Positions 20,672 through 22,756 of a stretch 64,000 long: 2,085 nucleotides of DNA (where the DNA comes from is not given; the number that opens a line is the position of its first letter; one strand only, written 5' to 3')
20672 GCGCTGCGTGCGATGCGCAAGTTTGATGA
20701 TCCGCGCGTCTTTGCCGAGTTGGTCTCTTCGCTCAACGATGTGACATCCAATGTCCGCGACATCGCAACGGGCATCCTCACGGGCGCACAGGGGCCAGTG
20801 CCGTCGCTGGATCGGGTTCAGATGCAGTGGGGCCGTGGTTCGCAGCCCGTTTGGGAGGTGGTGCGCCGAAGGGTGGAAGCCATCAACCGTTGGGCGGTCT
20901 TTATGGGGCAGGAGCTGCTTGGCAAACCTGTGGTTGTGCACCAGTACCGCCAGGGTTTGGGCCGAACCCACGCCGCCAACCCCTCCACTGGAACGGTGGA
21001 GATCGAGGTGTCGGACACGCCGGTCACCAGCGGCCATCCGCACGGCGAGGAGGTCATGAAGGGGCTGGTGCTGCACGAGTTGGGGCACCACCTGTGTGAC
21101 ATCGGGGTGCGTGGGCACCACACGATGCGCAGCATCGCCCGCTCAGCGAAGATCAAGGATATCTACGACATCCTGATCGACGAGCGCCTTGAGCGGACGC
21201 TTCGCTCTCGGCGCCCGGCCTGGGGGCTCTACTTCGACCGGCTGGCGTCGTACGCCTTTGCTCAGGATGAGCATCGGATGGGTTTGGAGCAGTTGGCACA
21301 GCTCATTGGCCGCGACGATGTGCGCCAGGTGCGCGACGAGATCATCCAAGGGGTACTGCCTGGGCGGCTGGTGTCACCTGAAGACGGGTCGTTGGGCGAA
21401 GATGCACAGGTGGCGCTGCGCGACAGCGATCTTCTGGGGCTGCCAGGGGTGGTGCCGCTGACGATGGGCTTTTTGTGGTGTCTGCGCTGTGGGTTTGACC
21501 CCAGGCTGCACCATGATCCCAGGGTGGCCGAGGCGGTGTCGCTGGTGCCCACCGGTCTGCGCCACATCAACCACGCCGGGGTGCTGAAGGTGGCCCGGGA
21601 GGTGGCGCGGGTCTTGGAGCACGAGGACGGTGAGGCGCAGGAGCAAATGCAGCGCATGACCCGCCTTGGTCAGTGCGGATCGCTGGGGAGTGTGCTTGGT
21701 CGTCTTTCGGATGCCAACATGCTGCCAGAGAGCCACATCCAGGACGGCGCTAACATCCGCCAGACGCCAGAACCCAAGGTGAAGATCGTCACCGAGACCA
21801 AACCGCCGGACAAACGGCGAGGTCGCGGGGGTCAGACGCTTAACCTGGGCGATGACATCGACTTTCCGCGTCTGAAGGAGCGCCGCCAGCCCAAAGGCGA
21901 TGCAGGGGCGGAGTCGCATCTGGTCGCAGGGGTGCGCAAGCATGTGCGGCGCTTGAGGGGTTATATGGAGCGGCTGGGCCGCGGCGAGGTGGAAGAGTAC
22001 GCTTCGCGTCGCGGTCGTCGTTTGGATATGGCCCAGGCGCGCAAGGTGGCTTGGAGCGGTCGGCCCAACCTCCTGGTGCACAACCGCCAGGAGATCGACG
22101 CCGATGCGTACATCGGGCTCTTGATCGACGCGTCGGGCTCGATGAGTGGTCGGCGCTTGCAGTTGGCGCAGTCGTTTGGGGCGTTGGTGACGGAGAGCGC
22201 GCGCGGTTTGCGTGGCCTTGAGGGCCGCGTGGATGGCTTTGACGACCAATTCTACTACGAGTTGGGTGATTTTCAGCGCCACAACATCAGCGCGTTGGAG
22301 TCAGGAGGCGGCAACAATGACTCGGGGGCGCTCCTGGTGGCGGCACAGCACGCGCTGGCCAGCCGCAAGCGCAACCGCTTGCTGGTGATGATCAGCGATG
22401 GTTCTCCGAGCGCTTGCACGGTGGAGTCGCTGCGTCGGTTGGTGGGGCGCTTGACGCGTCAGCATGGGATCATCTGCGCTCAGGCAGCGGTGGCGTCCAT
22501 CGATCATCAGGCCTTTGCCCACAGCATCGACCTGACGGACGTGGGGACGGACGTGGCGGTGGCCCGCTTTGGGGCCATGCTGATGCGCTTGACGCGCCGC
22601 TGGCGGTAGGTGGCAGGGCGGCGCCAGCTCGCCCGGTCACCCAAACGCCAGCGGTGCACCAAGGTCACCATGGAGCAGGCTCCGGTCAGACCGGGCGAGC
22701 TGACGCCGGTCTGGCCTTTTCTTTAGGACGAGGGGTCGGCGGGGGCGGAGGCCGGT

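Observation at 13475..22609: Divergent four-gene cluster: AAA_5/MoxR-like ATPase + HEAT-HExxH-vWA giant, facing a membrane protein + HEAT-aldo/keto-reductase fusion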

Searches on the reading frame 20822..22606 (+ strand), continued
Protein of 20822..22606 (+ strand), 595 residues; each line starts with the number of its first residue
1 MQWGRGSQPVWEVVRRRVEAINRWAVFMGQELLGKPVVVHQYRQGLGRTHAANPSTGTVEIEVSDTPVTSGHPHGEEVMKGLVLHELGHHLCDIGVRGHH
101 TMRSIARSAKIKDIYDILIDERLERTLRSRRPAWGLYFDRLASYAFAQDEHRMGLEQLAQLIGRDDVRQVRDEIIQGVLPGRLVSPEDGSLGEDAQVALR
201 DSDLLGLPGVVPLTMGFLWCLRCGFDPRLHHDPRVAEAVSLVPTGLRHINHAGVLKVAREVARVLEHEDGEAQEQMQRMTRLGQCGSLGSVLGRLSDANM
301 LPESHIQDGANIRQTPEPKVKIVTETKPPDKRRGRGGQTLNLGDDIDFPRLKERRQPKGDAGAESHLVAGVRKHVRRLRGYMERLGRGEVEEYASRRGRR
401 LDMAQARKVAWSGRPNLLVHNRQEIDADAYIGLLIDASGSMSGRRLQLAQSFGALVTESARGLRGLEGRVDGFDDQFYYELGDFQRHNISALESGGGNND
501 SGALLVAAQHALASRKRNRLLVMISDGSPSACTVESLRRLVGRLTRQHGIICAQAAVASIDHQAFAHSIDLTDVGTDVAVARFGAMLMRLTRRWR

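Call 97: get_annotated_region(hit=H12, flank=5000)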
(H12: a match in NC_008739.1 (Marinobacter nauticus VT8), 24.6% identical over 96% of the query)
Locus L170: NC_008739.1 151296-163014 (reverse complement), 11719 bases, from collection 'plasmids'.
description: Marinobacter nauticus VT8 plasmid pMAQU02, complete sequence
organism: Marinobacter nauticus VT8 (NCBI taxid 351348)
taxonomy: Bacteria; Pseudomonadota; Gammaproteobacteria; Pseudomonadales; Marinobacteraceae; Marinobacter; Marinobacter nauticus; Marinobacter nauticus VT8
host: -; source: -; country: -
typing (MOB-suite, as given by PLSDB): conjugative; replicon rep_cluster_255; relaxase MOBH; mating-pair formation MPF_G
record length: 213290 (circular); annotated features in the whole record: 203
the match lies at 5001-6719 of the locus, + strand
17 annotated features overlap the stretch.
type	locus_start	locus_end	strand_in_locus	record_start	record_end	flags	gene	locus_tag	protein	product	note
CDS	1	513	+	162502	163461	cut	-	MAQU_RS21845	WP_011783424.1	recombinase RecT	GO:0006259 - DNA metabolic process [Evidence IEA]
CDS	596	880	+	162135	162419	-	-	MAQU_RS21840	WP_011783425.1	hypothetical protein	-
CDS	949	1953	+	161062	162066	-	-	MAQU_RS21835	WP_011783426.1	lambda-exonuclease family protein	-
CDS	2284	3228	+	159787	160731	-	-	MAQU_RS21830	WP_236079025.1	AAA family ATPase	-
CDS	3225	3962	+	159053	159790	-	-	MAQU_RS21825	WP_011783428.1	hypothetical protein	-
CDS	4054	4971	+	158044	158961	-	-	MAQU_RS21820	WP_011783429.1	DUF3150 domain-containing protein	-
CDS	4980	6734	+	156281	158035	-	-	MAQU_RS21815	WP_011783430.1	VWA domain-containing protein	-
CDS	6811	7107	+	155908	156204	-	-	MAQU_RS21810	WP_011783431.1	hypothetical protein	-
CDS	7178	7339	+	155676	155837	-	-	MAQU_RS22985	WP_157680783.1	hypothetical protein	-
CDS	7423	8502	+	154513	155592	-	-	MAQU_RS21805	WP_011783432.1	toprim domain-containing protein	-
CDS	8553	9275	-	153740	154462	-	-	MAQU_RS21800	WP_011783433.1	DNA-binding protein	-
CDS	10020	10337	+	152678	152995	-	-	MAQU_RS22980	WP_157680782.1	hypothetical protein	-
CDS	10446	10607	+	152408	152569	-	-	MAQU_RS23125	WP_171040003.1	hypothetical protein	-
CDS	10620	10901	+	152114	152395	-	-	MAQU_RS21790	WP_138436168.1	hypothetical protein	-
CDS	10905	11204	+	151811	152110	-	-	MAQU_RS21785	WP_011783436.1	hypothetical protein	-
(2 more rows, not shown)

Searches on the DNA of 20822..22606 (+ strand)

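Call 88: search_rna_families(sources=[L005, L008, L009, L020, L023, L045, L062], threshold=gathering)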
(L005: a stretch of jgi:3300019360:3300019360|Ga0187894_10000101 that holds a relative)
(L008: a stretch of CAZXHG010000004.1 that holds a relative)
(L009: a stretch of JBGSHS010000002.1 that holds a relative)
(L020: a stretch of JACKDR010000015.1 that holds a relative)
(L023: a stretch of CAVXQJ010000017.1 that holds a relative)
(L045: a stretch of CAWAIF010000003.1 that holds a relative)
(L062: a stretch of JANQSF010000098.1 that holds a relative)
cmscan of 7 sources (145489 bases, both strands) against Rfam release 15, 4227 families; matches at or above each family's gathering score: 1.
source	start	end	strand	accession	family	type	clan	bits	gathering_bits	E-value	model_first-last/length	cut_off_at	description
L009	12581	12651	+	RF00005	tRNA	Gene; tRNA;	CL00001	45.8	29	3.2e-06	1-71/71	no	tRNA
